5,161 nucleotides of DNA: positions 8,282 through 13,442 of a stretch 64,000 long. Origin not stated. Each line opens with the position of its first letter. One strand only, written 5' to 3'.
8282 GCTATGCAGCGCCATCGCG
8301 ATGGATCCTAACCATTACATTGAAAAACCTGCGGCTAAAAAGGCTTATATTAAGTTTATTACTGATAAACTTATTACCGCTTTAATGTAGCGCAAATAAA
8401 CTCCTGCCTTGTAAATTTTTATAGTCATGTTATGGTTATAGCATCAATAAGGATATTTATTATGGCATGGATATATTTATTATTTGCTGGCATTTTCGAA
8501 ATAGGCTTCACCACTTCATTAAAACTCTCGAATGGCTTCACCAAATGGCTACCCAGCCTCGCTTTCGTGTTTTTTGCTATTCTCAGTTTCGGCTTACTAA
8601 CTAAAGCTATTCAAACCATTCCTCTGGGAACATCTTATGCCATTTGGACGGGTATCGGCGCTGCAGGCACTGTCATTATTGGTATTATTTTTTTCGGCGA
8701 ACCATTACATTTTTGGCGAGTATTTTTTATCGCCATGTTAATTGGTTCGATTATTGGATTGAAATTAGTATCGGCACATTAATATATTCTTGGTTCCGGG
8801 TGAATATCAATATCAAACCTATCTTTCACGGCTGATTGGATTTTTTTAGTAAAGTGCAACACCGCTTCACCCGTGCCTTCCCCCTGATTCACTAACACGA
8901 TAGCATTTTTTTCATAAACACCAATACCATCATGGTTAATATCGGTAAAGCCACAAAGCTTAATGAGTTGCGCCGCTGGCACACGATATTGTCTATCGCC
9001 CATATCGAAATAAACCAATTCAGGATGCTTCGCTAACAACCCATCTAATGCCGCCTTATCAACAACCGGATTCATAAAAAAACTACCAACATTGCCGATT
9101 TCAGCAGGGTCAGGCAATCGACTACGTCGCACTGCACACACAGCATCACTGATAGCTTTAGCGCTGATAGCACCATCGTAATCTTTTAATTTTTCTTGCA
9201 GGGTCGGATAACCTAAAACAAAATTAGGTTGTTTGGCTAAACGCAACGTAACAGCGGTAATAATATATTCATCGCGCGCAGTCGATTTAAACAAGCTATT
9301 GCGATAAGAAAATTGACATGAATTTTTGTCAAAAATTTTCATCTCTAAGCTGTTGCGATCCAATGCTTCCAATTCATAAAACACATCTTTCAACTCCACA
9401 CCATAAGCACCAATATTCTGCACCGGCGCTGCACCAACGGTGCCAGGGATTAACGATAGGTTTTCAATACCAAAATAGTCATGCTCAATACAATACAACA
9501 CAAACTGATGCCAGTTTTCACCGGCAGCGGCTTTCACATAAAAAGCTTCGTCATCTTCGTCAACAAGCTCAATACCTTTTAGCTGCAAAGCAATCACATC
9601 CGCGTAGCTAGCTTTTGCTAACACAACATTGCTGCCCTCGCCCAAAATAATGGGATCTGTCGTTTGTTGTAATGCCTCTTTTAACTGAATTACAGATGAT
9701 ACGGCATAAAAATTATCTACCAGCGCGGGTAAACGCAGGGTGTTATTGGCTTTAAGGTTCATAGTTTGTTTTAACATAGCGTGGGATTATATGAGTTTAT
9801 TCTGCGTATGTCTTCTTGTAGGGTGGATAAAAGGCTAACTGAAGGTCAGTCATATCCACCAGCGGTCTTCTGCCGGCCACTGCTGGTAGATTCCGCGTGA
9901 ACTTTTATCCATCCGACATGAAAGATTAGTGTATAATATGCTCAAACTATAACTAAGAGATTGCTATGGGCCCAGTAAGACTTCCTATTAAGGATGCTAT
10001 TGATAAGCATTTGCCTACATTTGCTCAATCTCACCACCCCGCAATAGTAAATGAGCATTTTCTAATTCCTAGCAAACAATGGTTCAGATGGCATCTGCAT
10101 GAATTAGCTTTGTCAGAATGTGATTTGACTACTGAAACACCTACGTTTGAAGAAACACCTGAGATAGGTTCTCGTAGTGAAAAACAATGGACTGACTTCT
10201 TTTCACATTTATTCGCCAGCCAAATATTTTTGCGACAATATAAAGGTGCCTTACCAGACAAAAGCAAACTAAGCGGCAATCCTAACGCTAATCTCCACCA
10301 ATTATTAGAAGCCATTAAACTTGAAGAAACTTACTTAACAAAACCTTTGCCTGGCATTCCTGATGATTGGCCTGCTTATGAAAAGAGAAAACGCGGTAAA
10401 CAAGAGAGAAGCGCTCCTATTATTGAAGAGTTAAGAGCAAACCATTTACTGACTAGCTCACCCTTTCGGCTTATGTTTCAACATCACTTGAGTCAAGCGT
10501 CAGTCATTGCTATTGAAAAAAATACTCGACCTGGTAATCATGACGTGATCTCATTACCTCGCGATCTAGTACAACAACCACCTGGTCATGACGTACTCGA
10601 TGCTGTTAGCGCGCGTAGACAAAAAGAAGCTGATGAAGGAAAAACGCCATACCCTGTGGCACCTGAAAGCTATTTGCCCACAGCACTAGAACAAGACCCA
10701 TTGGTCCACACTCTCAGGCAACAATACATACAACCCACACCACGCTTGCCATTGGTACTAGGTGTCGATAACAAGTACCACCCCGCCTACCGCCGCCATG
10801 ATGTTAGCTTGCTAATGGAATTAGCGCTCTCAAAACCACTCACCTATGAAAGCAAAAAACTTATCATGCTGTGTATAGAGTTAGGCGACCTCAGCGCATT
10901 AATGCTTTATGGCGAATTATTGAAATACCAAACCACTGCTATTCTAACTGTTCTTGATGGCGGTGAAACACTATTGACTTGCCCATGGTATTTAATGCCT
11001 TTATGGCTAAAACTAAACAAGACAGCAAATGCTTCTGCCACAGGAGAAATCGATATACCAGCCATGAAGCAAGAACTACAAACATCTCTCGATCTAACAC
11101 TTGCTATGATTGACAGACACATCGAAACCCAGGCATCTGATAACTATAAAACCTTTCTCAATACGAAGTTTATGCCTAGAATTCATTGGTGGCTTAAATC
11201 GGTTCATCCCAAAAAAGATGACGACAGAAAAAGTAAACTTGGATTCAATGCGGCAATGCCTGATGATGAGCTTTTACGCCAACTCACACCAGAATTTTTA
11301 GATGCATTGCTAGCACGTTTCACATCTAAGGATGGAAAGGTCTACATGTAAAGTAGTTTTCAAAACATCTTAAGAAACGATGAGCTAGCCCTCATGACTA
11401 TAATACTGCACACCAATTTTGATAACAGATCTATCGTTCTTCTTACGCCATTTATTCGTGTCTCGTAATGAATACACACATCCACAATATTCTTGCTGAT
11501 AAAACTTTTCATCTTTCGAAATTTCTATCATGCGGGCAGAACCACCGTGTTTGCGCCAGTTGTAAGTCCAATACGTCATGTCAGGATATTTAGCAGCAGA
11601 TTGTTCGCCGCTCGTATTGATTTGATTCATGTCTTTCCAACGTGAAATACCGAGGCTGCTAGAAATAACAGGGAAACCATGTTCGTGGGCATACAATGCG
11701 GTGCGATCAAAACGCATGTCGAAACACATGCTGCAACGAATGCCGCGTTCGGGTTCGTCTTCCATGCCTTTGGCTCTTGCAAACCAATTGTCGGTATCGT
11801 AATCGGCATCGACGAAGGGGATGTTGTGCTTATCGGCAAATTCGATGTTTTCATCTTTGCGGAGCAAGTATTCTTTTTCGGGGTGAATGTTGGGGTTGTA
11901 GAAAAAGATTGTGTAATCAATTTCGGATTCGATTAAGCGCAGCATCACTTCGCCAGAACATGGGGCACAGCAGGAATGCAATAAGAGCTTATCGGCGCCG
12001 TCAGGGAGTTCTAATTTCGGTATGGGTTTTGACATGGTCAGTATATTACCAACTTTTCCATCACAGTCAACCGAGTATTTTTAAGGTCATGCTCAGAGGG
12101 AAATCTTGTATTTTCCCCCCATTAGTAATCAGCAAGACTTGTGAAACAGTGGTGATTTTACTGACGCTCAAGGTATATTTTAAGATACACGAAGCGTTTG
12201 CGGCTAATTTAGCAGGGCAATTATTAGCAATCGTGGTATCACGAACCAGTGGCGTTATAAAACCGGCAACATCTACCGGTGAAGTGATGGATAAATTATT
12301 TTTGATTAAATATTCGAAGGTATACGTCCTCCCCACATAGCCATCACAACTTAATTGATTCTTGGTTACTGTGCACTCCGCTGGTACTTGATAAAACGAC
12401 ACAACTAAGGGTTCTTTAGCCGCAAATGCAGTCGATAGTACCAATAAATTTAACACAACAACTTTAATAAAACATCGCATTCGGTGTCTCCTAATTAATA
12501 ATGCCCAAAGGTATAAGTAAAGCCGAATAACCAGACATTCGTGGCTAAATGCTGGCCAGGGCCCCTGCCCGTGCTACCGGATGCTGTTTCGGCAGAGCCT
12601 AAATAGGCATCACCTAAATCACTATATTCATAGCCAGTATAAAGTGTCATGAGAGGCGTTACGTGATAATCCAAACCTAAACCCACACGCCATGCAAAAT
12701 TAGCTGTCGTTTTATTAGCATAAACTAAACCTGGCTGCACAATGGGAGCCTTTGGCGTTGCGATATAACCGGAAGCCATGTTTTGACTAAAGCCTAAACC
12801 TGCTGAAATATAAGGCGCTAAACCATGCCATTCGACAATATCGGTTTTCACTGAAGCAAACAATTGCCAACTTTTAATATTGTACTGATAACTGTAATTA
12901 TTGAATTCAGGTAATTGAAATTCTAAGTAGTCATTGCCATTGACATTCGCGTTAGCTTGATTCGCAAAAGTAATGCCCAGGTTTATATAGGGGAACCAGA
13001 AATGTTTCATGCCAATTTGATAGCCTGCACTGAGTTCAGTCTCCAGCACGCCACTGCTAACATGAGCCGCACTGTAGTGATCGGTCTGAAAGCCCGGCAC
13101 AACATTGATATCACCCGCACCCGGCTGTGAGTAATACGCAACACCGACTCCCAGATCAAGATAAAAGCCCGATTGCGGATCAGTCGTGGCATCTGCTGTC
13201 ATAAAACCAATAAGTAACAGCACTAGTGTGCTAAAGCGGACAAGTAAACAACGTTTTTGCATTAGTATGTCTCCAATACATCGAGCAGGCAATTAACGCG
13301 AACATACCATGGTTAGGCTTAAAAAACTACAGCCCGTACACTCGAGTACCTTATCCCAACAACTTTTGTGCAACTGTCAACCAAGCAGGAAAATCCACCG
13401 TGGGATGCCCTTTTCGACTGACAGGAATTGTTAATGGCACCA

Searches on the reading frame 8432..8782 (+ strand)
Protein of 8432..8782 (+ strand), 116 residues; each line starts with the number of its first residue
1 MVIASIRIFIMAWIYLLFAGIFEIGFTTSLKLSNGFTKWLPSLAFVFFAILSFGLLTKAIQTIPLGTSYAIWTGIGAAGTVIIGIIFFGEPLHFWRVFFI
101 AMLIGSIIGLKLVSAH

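Call 59: search_protein_families(library=pfam, proteins=[window:8432-8782:+], max_evalue=0.01)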
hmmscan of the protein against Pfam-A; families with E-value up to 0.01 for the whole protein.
window:8432-8782:+ (116 aa): 1 family
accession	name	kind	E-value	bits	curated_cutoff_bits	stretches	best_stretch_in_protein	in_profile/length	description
PF00893.25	Multi_Drug_Res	-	7e-28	97.4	23.7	1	11-103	1-93/93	Small Multidrug Resistance protein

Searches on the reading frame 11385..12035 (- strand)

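Call 5: search_protein_families(library=pfam, proteins=[window:11385-12035:-], max_evalue=0.01)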
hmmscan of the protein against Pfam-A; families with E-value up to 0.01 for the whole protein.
window:11385-12035:- (216 aa): 1 family
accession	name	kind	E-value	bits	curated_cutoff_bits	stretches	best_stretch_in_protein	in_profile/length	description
PF02677.20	QueH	-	5.1e-64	216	23.5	1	17-191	1-174/175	Epoxyqueuosine reductase QueH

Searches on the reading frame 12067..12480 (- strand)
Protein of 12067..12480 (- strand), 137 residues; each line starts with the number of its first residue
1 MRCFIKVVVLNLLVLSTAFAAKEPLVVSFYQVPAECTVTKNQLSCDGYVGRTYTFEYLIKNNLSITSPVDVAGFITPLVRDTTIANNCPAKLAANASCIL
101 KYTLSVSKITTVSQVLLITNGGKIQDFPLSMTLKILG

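Call 5: search_protein_families(library=pfam, proteins=[window:12067-12480:-], max_evalue=0.01)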
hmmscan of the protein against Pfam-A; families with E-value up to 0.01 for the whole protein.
window:12067-12480:- (137 aa): 0 families

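Call 7: search_protein_families(library=ncbifam, proteins=[window:12067-12480:-], max_evalue=1)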
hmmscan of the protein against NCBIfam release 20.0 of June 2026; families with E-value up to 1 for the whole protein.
window:12067-12480:- (137 aa): 1 family
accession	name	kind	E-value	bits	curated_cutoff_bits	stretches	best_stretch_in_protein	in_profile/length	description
NF012200.0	choice_anch_D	domain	0.0053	17.3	45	1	58-120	40-103/108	choice-of-anchor D domain-containing protein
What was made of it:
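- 12067..12480 (-): 137-aa exported protein consisting of a signal peptide and a copy of Ig domain 1 only. It starts 14 nt after the OMP2 stop codon and has its own SD. Weak choice_anch_D hit (call 7).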

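Call 59: search_protein_families(library=pfam, proteins=[window:12070-12480:-], max_evalue=0.01)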
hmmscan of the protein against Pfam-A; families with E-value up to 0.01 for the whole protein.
window:12070-12480:- (137 aa): 0 families

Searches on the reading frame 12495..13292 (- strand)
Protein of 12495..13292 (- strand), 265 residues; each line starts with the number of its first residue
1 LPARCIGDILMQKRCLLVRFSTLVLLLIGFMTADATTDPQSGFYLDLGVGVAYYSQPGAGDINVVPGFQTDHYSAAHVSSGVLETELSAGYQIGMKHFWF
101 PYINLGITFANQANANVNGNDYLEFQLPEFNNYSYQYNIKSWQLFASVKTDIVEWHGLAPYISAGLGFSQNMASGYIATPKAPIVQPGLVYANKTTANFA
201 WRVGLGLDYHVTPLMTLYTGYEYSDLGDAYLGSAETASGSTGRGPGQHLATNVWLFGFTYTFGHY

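Call 5: search_protein_families(library=pfam, proteins=[window:12495-13292:-], max_evalue=0.01)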
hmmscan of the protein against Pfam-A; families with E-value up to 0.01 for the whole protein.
window:12495-13292:- (265 aa): 3 families
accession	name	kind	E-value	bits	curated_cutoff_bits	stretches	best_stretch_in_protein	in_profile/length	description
PF13505.12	OMP_b-brl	-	1.1e-13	52.2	28.7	1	23-262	2-175/175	Outer membrane protein beta-barrel domain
PF01617.23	Surface_Ag_2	-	0.0017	18.3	22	1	157-226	152-203/247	Surface antigen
PF03349.22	Toluene_X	-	0.0062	15.5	29.7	0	110-225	246-341/421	Outer membrane protein transport protein (OMPP1/FadL/TodX)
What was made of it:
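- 12495..13262 (-): OMP2 (255 aa), a paralogue of OMP1. PF13505, 52.2 bits (call 5).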

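Call 7: search_protein_families(library=ncbifam, proteins=[window:12495-13292:-], max_evalue=1)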
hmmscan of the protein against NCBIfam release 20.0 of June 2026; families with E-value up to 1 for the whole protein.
window:12495-13292:- (265 aa): 2 families
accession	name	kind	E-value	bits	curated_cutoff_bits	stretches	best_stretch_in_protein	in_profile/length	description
NF052636.1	Rick_Adr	subfamily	2.9e-06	27.1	210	1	13-231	2-194/224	adhesin Adr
NF047328.1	OMP_TP0733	subfamily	0.0015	17.9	130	1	20-144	6-126/202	TP0733 family outer membrane beta-barrel protein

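Call 18: list_cluster_members(proteins=[P0001, window:12495-13292:-, window:16214-17050:-, window:12067-12480:-, window:13351-13989:-, window:18970-20550:-, window:17070-17900:-, window:9966-11351:+, window:11385-12035:-])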
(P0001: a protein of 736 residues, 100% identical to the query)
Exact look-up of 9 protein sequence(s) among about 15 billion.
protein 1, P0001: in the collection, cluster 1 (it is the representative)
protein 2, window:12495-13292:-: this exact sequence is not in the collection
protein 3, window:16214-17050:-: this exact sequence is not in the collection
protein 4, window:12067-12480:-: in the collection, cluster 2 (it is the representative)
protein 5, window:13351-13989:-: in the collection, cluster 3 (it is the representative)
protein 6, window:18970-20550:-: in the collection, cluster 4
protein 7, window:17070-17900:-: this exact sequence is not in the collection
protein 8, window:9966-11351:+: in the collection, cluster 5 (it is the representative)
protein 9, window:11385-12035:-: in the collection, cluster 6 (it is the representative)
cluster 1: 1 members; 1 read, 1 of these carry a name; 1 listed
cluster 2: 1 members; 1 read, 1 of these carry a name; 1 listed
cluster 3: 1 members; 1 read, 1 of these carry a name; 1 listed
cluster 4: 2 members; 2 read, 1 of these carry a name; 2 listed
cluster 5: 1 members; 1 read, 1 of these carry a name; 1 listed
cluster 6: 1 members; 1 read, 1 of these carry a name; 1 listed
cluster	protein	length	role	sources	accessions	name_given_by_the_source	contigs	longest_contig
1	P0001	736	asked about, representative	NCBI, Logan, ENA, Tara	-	strand:+ start:114016 stop:116226 length:2211 start_codon:yes stop_codon:yes ...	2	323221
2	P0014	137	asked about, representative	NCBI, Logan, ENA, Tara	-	strand:+ start:117738 stop:118151 length:414 start_codon:yes stop_codon:yes ...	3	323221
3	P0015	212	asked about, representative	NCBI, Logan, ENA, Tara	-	strand:+ start:116229 stop:116867 length:639 start_codon:yes stop_codon:yes ...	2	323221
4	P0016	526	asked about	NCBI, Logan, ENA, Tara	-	strand:+ start:109668 stop:111248 length:1581 start_codon:yes stop_codon:yes ...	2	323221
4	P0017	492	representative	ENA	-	-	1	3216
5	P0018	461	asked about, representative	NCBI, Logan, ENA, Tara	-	strand:- start:118867 stop:120252 length:1386 start_codon:yes stop_codon:yes ...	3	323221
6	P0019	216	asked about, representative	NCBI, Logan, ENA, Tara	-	strand:+ start:118183 stop:118833 length:651 start_codon:yes stop_codon:yes ...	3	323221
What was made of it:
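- Tried and rejected: The source names gave only Tara coordinates on a 323-kb contig (call 18).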
